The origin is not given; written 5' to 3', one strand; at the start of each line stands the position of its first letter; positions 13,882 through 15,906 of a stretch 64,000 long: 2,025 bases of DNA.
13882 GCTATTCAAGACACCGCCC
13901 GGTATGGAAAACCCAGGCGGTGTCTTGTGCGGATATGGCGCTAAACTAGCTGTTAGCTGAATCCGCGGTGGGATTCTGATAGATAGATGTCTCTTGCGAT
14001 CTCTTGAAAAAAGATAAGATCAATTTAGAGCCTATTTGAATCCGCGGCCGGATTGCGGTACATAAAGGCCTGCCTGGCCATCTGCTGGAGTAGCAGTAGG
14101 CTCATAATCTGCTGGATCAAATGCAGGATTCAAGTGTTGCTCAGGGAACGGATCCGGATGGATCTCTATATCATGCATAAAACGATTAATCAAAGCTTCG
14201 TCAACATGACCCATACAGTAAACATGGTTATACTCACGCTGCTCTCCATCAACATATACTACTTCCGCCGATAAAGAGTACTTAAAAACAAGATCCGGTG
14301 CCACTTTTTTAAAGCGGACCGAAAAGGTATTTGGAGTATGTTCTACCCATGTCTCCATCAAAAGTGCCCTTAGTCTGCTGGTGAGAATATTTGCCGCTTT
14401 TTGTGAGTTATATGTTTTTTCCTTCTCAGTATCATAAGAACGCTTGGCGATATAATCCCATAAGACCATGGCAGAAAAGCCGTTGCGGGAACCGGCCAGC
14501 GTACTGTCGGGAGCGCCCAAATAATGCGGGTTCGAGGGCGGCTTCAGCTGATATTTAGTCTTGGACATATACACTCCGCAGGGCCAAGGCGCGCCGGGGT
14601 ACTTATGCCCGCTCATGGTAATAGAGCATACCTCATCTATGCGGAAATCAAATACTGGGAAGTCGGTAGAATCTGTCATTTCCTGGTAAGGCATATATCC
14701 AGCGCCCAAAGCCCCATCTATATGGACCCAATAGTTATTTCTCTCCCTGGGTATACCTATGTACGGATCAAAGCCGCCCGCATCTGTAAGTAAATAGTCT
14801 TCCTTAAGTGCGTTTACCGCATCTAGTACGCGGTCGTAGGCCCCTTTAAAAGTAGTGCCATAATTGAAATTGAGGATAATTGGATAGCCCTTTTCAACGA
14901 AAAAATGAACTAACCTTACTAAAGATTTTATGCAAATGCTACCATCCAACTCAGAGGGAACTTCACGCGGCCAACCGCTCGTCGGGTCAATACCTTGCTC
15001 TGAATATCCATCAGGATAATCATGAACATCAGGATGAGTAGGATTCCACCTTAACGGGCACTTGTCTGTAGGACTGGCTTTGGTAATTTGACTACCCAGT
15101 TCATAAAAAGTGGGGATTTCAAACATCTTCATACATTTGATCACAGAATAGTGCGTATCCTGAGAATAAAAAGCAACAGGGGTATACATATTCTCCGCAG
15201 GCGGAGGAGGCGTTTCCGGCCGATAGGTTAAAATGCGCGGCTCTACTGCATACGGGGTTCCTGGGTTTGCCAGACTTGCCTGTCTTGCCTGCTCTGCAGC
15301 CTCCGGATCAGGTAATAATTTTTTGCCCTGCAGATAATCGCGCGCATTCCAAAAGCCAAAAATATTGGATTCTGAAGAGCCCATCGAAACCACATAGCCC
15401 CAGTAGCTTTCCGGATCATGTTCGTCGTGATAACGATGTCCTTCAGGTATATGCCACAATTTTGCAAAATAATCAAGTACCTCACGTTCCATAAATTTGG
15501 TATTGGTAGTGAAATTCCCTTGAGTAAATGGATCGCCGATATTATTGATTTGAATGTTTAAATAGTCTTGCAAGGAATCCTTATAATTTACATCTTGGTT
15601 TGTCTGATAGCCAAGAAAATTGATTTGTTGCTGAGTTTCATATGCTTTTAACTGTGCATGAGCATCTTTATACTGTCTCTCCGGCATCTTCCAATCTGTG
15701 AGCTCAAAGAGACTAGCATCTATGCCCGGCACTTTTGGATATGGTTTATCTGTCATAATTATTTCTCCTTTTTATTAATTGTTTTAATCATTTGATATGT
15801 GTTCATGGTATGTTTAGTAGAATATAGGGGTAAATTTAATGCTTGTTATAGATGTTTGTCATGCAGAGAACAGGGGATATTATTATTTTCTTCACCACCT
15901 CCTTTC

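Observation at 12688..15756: Orphan holin plus signal-less CHAP endolysin cassette directly downstream of a cytoplasmic histidine-decarboxylase-like PLP enzyme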

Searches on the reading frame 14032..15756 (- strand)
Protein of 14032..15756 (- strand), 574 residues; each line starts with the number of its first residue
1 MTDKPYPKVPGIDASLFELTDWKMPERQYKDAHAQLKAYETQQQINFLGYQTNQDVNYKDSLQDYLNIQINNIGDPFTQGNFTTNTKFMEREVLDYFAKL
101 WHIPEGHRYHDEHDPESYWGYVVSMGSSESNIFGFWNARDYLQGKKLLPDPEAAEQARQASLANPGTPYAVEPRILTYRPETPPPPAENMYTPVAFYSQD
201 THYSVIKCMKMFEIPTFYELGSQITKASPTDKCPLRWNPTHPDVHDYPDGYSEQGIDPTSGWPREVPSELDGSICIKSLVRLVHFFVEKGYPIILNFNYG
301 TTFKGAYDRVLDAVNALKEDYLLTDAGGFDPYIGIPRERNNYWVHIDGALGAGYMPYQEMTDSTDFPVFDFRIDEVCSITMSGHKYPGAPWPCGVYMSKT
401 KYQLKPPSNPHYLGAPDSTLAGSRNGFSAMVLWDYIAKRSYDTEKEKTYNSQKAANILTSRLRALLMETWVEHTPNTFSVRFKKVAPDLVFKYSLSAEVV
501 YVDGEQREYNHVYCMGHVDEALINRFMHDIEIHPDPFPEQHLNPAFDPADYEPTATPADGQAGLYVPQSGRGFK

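Call 3: search_protein_families(library=pfam, proteins=[window:14032-15756:-], max_evalue=0.01)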
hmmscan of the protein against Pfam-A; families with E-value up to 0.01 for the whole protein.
window:14032-15756:- (574 aa): 1 family
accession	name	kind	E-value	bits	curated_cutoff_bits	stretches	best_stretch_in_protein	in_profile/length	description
PF00282.25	Pyridoxal_deC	-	2.6e-17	63.1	27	1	264-463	170-354/375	Pyridoxal-dependent decarboxylase conserved domain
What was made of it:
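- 14032..15756 (-): 574-aa group II PLP-dependent decarboxylase of the long, L-methionine-decarboxylase-like family. It is cytoplasmic and has no signal peptide. PF00282 (call 3).
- Checked: Decarboxylase, 15756..14032, 574 aa: PF00282, E = 2.6e-17 (call 3).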

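Call 4: search_protein_families(library=phrogs, proteins=[window:14032-15756:-], max_evalue=0.01)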
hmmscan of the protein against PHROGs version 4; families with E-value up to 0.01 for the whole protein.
window:14032-15756:- (574 aa): 0 families

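Call 5: search_protein_families(library=ncbifam, proteins=[window:14032-15756:-], max_evalue=0.01)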
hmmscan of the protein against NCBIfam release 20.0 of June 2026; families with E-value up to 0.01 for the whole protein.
window:14032-15756:- (574 aa): 3 families
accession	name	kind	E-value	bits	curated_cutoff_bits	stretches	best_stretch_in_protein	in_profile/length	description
NF002748.0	PRK02769.1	equivalog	2.8e-62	210.6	305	2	265-530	136-368/382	histidine decarboxylase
TIGR03812.1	tyr_de_CO2_Arch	equivalog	3.9e-19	68.7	299.4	1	339-531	182-373/375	tyrosine decarboxylase MfnA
TIGR01788.1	Glu-decarb-GAD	equivalog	5.6e-07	28.6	380.4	1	298-464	193-344/431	glutamate decarboxylase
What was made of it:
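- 14032..15756 (-): Below the HDC equivalog cut-off (call 5).
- On Histidine decarboxylase (NCBIfam NF002748 equivalog): 210.6 bits against a cut-off of 305, matched in two stretches only (call 5).
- Checked: The protein is below the NCBIfam histidine decarboxylase cut-off (210.6 versus 305 bits, call 5).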

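Call 11: find_homologous_proteins(query=window:14032-15756:-)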
Query window:14032-15756:- (574 aa): 1077 proteins with E <= 0.001 among 6108 candidates; the best 120 are listed.
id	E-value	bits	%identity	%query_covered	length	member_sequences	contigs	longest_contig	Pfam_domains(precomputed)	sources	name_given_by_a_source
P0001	0.0e+0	1376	100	100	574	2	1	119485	PF00282.26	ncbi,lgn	-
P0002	2.8e-193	662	56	95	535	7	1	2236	PF00282.26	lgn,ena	-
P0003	5.3e-191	654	57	94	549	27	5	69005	PF00282.26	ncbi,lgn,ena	-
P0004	2.7e-190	652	56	94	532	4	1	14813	PF00282.26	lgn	-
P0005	5.4e-189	648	56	94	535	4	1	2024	PF00282.26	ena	-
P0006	5.1e-187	641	55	94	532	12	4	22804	PF00282.26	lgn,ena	-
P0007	5.6e-183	628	52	99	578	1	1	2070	PF00282.26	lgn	-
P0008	4.6e-175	602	50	99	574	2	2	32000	PF00282.26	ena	-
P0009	8.1e-174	598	53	99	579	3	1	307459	PF00282.26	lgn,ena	-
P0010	3.1e-171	589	49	99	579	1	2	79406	PF00282.26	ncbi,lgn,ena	-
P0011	3.7e-171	589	49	99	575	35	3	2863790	PF00282.26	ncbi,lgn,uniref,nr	ncbi:hypothetical protein K144316041_13880 [Clostridium tetani]|uniref:pyridoxal-dependent decarboxy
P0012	5.3e-170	585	50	99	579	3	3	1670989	PF00282.26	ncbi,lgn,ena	-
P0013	8.9e-170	584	51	99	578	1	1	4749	PF00282.26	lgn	-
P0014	8.8e-169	581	51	100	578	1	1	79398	PF00282.26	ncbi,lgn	-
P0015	5.2e-168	578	50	99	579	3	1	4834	PF00282.26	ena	-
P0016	1.3e-167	577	49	99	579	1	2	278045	PF00282.26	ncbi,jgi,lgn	-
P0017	1.8e-167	577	50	99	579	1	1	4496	PF00282.26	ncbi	-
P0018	6.9e-164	565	48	99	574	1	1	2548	PF00282.26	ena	-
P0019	2.1e-163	563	48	100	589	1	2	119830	PF00282.26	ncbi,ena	-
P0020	2.5e-161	556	50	93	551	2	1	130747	PF00282.26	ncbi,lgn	-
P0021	5.7e-161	555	48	100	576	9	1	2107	PF00282.26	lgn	-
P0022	1.2e-159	551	47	100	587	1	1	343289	PF00282.26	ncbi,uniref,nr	ncbi:histidine decarboxylase [Heliobacillus mobilis]|uniref:Histidine decarboxylase n=1 Tax=Heliobac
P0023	1.1e-158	548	48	99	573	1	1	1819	PF00282.26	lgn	-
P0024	1.0e-157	544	47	99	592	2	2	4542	PF00282.26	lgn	-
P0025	1.1e-157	544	48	100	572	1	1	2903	PF00282.26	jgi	-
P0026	1.6e-157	544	48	99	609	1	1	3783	PF00282.26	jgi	-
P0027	2.7e-156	540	48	99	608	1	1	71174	PF00282.26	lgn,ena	-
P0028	3.4e-156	539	48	99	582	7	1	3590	PF00282.26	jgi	jgi:histidine decarboxylase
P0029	2.0e-155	537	47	99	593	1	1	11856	PF00282.26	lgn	-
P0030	2.1e-154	533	47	99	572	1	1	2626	PF00282.26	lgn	-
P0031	2.9e-154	533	48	99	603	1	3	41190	PF00282.26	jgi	jgi:histidine decarboxylase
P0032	3.2e-154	533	46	99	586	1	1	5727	PF00282.26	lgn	-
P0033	4.1e-154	533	48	94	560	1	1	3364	PF00282.26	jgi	jgi:histidine decarboxylase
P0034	6.9e-154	532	46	99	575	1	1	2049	PF00282.26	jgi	jgi:histidine decarboxylase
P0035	2.0e-153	530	48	99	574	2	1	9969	PF00282.26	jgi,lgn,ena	-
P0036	7.2e-153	528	47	100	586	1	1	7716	PF00282.26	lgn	-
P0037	1.0e-152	528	46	99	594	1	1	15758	PF00282.26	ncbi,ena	-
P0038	1.3e-152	528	47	99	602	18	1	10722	PF00282.26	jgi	jgi:histidine decarboxylase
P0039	9.4e-152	525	47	94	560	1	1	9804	PF00282.26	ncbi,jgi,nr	ncbi:MAG: hypothetical protein LBB47_04905 [Spirochaetaceae bacterium]|jgi:histidine decarboxylase|n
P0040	1.4e-151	524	48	99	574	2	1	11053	PF00282.26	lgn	-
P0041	2.4e-151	523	47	99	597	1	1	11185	PF00282.26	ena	-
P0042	4.2e-151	523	47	99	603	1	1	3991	PF00282.26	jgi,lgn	jgi:histidine decarboxylase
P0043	1.1e-150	521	47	99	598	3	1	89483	PF00282.26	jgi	jgi:histidine decarboxylase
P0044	3.6e-150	520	46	98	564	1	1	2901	PF00282.26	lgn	-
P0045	5.5e-150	519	46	98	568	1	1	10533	PF00282.26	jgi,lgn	jgi:histidine decarboxylase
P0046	6.0e-150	519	46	99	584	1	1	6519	PF00282.26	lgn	-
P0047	6.6e-150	519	47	94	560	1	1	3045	PF00282.26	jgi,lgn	jgi:histidine decarboxylase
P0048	1.0e-149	518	47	99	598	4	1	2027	PF00282.26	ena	-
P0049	1.2e-149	518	45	100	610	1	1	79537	PF00282.26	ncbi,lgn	-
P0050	2.2e-149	517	46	99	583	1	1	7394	PF00282.26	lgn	-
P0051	2.8e-149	517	47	99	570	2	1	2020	PF00282.26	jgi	jgi:histidine decarboxylase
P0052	3.0e-149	516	50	92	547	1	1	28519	PF00282.26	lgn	-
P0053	6.5e-149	515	46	97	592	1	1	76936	PF00282.26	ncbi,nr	ncbi:MAG: pyridoxal-dependent decarboxylase [Clostridia bacterium]|nr:pyridoxal-dependent decarboxyl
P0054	8.0e-149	515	47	99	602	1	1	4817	PF00282.26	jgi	jgi:histidine decarboxylase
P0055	2.2e-148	514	45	98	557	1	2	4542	PF00282.26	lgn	-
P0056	2.4e-148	513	46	99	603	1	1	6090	PF00282.26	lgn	-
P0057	2.7e-148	513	47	99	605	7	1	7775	PF00282.26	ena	-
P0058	3.9e-148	513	47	93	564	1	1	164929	PF00282.26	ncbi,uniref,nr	ncbi:pyridoxal-dependent decarboxylase [Oscillatoria sp. FACHB-1406]|uniref:pyridoxal-dependent deca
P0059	3.9e-148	513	46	99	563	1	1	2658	PF00282.26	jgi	jgi:histidine decarboxylase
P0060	5.6e-148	512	46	99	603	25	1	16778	PF00282.26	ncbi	-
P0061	7.7e-148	512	47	99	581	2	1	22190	PF00282.26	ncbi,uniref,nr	ncbi:histidine decarboxylase [Nostoc parmelioides FACHB-3921]|uniref:Histidine decarboxylase n=2 Tax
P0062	8.2e-148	512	46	99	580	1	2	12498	PF00282.26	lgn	-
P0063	1.1e-147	511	46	99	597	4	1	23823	PF00282.26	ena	-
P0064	1.2e-147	511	47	99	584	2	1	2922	PF00282.26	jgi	jgi:histidine decarboxylase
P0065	1.2e-147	511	46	99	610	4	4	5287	PF00282.26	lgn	-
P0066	1.7e-147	511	47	99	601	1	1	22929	PF00282.26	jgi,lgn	-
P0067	1.8e-147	511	46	99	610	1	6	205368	PF00282.26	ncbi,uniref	ncbi:pyridoxal-dependent decarboxylase [Microcoleus sp. ARI1-B5]|uniref:pyridoxal-dependent decarbox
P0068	2.4e-147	510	46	99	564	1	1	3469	PF00282.26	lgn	-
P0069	3.4e-147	510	46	99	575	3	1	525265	PF00282.26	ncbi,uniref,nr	ncbi:pyridoxal-dependent decarboxylase [Nostoc sp. FACHB-152]|uniref:pyridoxal-dependent decarboxyla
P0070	6.0e-147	509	45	92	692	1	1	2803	PF00282.26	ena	-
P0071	6.7e-147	509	45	100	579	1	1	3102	PF00282.26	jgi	jgi:histidine decarboxylase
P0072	1.6e-146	507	46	99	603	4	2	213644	PF00282.26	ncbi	-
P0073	2.1e-146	507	46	99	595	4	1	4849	PF00282.26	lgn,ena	-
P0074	2.2e-146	507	44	99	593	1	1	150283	PF00282.26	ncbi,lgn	-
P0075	2.9e-146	507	45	99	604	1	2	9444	PF00282.26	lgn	-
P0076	3.2e-146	506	46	99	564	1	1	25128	PF00282.26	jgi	-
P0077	3.6e-146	506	48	92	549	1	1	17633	PF00282.26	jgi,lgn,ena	-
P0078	6.1e-146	506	46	99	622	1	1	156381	PF00282.26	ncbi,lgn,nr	ncbi:MAG TPA: pyridoxal-dependent decarboxylase [Pyrinomonadaceae bacterium]|nr:pyridoxal-dependent 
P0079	7.9e-146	505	45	99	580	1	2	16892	PF00282.26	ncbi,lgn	-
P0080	1.2e-145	505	47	93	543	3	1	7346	PF00282.26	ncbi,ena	-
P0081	1.3e-145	505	45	99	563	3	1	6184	PF00282.26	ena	-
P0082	1.9e-145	504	47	94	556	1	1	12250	PF00282.26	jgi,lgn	jgi:histidine decarboxylase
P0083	2.4e-145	504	45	99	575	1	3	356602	PF00282.26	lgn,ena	-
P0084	1.4e-144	501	44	99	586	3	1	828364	PF00282.26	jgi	jgi:histidine decarboxylase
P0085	1.5e-144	501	44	100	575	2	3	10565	PF00282.26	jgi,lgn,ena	jgi:histidine decarboxylase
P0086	2.1e-143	497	44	99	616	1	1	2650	PF00282.26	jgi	jgi:histidine decarboxylase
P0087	2.9e-143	497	44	99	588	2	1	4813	PF00282.26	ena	-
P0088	3.6e-143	496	47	93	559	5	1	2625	PF00282.26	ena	-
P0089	4.4e-143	496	46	99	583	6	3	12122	PF00282.26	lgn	-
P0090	7.3e-143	495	46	91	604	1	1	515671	PF00282.26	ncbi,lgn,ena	-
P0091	1.4e-142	494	44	93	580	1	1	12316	PF00282.26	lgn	-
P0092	1.8e-142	494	45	99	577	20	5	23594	PF00282.26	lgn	-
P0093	1.8e-142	494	45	96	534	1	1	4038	PF00282.26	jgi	-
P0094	2.0e-142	494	47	94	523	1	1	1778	PF00282.26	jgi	jgi:histidine decarboxylase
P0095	3.1e-142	493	45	100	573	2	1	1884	PF00282.26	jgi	jgi:histidine decarboxylase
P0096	3.9e-142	493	44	99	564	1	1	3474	PF00282.26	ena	-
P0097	6.0e-142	492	45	99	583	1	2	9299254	PF00282.26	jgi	jgi:histidine decarboxylase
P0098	6.3e-142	492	45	99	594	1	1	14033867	PF00282.26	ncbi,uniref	ncbi:pyridoxal-dependent decarboxylase [Sorangium sp. So ce542]|uniref:pyridoxal-dependent decarboxy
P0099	8.2e-142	492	45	99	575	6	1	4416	PF00282.26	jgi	-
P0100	2.0e-140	487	47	88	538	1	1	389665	PF00282.26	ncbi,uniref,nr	ncbi:pyridoxal-dependent decarboxylase [Alkalicoccus urumqiensis]|uniref:Histidine decarboxylase n=1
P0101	2.8e-140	487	45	99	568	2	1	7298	PF00282.26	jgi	-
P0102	3.4e-140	487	45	99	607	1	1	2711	PF00282.26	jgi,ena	jgi:histidine decarboxylase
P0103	3.5e-140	487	43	93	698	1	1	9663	PF00282.26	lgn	-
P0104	5.2e-140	486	45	99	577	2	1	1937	PF00282.26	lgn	-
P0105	5.5e-140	486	45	91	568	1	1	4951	PF00282.26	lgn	-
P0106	1.3e-139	485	45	92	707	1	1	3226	PF00282.26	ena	-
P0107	2.5e-139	484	45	97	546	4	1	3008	PF00282.26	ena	-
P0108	2.7e-139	484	44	99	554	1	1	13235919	PF00282.26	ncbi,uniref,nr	ncbi:pyridoxal-dependent decarboxylase [Polyangium mundeleinium]|uniref:Pyridoxal-dependent decarbox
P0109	5.3e-139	483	46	91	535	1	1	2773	PF00282.26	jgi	jgi:histidine decarboxylase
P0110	7.0e-139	482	46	90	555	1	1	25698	PF00282.26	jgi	jgi:histidine decarboxylase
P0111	1.5e-138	481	44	99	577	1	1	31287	PF00282.26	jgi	jgi:histidine decarboxylase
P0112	2.4e-138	480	44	91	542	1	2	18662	PF00282.26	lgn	-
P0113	3.4e-138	480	42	91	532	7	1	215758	PF00282.26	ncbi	-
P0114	5.3e-138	479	45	90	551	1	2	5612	PF00282.26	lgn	-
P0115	5.4e-138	479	45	99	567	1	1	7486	PF00282.26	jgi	jgi:histidine decarboxylase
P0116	7.2e-138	479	43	99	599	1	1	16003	PF00282.26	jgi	jgi:histidine decarboxylase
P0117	8.4e-138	479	42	99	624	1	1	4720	PF00282.26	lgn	-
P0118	1.0e-137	478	44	91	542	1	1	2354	PF00282.26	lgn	-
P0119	2.6e-137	477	44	92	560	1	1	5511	PF00282.26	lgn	-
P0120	2.7e-137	477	44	97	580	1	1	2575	PF00282.26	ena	-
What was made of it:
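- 14032..15756 (-): Homologs are mostly about 530-610 aa (call 11).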

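Call 13: find_encoding_contigs(protein=P0001, flank=10000, max_places=4)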
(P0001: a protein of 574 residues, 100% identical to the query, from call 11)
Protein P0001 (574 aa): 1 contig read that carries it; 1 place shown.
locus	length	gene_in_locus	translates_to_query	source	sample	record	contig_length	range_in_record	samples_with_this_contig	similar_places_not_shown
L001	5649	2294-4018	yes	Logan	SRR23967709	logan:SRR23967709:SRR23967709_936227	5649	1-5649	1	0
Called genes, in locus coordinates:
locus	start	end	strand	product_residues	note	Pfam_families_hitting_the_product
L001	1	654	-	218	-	?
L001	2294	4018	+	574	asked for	PF00282:Pyridoxal_deC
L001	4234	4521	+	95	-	PF16079:Phage_holin_5_2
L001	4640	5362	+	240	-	PF05257:CHAP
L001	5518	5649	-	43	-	?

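Call 14: find_encoding_contigs(protein=P0003, flank=8000, max_places=5)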
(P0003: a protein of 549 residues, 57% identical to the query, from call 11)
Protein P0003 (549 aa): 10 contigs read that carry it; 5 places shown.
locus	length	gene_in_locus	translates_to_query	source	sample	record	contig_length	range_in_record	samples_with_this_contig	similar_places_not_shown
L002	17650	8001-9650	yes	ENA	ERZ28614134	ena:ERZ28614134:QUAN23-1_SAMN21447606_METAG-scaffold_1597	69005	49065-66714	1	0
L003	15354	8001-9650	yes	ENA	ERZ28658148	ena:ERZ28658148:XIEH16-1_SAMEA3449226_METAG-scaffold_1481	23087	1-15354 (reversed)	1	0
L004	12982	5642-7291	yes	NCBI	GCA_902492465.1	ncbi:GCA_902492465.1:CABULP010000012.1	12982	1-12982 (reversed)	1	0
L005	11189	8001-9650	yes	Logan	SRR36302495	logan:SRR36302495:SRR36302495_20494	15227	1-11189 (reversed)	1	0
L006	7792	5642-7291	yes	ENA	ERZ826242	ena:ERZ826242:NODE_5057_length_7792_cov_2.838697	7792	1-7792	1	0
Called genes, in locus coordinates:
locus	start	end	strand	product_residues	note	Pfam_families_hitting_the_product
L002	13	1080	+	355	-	PF00266:Aminotran_5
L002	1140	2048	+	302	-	PF00389:2-Hacid_dh, PF02826:2-Hacid_dh_C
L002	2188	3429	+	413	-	PF06245:DUF1015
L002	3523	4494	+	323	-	-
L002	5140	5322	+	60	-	-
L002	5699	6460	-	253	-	PF14285:DUF4367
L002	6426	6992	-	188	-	PF04542:Sigma70_r2, PF08281:Sigma70_r4_2, PF04545:Sigma70_r4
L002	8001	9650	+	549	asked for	PF00282:Pyridoxal_deC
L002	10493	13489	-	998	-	PF00270:DEAD, PF04851:ResIII, PF00271:Helicase_C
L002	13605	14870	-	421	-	PF13175:AAA_15 (faint), PF13476:AAA_23 (weak), PF13304:AAA_21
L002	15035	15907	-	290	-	PF13408:Zn_ribbon_recom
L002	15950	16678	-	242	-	PF00239:Resolvase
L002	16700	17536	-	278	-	PF07508:Recombinase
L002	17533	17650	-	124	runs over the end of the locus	-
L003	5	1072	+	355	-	PF00266:Aminotran_5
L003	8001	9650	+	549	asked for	PF00282:Pyridoxal_deC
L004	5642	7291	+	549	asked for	PF00282:Pyridoxal_deC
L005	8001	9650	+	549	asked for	PF00282:Pyridoxal_deC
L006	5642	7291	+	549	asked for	PF00282:Pyridoxal_deC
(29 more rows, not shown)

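Call 17: find_related_loci(query=A1, collection=genome_contigs, flank=10000)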
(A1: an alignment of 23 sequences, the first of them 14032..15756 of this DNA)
Query A1 (574 aa) in genome_contigs; peptide patterns used: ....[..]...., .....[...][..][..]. (x = any residue, [..] = any of these).
332 stretches matched a pattern; 315 encode a relative of the query (tblastn E <= 1e-3); the best 80 are kept; 80 distinct loci.
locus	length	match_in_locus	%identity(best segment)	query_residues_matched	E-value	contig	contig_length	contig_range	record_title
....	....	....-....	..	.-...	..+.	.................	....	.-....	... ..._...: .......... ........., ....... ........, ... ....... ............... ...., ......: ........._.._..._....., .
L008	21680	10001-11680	50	6-574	2e-179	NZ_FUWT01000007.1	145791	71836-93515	Clostridium tetani strain ATCC 19406, whole genome shotgun sequence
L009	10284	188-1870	53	6-574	5e-179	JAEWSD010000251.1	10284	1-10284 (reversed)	MAG: Bacillota bacterium isolate OH_SBrB_92 k127_923824, whole genome shotgun sequence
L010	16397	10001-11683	50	6-574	9e-175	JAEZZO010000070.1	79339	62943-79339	MAG: Bacillota bacterium isolate OH_PFB_52 k127_87717, whole genome shotgun sequence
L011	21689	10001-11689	51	3-574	2e-172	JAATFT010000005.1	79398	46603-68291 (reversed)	MAG: Clostridiales bacterium isolate bin_249 k141_13831327, whole genome shotgun sequence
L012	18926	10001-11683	49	6-574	6e-172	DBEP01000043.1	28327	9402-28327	MAG TPA_asm: Lachnoclostridium sp. UBA903 UBA903_contig_7119, whole genome shotgun sequence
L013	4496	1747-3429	50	6-574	1e-176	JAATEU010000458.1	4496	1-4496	MAG: Clostridiales bacterium isolate bin_114 k141_1233520, whole genome shotgun sequence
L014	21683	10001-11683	50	6-574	3e-171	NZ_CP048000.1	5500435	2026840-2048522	Anaerocolumna sedimenticola strain CBA3638 chromosome, complete genome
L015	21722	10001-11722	48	3-574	1e-170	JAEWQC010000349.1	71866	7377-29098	MAG: Bacillota bacterium isolate OH_SBrB_125 k127_1084883, whole genome shotgun sequence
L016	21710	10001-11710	48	6-574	6e-167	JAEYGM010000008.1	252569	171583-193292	MAG: Bacillota bacterium isolate OH_HFB_289 k127_984307, whole genome shotgun sequence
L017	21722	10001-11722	47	3-574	1e-165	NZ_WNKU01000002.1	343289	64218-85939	Heliobacterium mobile strain DSM 6151 NODE_2_length_343289_cov_40.6842, whole genome shotgun sequence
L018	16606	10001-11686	48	6-574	7e-163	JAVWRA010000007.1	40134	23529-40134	MAG: Ruthenibacterium sp. isolate CGS3Y2-bin48 NODE_7_length_40134_cov_3.381581, whole genome shotgun sequence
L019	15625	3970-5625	48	6-574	7e-162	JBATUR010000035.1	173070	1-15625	MAG: Coleofasciculaceae cyanobacterium isolate MFD12171_ilm_asm_bin21 k127_110567, whole genome shotgun sequence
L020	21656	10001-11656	47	6-574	3e-158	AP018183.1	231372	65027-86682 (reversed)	Nostoc carneum NIES-2107 plasmid plasmid3 DNA, complete genome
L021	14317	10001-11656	47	6-574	2e-156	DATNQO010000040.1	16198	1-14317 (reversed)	MAG TPA_asm: Leptolyngbyaceae cyanobacterium isolate SMAG_U16509 k141_157791, whole genome shotgun sequence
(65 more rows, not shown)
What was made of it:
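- The decarboxylase family is patchily distributed across phyla, which suggests horizontal transfer (calls 11, 17).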

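Call 23: search_solved_structures(query=window:14032-15756:-, max_evalue=0.001)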
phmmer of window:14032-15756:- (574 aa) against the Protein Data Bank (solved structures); distinct sequences matched with E-value up to 0.001: 12.
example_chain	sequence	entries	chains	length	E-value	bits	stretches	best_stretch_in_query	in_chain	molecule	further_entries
7cif_A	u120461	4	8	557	6.3e-106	358.4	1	10-530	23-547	L-methionine decarboxylase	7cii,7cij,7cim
7cig_A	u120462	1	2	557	3.5e-105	356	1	10-530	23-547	L-methionine decarboxylase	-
8jg7_A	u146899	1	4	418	9.4e-32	113.5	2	286-477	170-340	Serine decarboxylase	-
8jij_A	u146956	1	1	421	1.5e-30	109.5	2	287-474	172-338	Serine decarboxylase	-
8jik_A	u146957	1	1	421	1.5e-30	109.5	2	287-474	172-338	Serine decarboxylase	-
7eru_A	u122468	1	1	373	7e-27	97.4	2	291-481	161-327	Histidine decarboxylase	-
7erv_A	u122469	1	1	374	1.1e-26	96.7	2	291-481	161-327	Histidine decarboxylase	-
5k1r_A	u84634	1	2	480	1.4e-06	30.4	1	339-392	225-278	Burkholderia pseudomallei sphingosine-1-phosphate lyase Bpss2021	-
3mc6_A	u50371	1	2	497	1.3e-05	27.2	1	340-434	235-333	Sphingosine-1-phosphate lyase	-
7x4y_A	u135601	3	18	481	0.00015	23.7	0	343-476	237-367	Glutamate decarboxylase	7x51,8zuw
7x4r_A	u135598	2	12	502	0.00017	23.5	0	343-476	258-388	Glutamate decarboxylase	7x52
7x4l_A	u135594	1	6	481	0.00049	21.9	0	343-476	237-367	Glutamate decarboxylase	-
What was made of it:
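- On Histidine decarboxylase (NCBIfam NF002748 equivalog): Solved HDCs match only residues 291-481, at E = 7e-27 (call 23).
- Checked: The length of about 575 aa is normal for this decarboxylase family (call 11), and the closest solved member is 557 aa (call 23).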
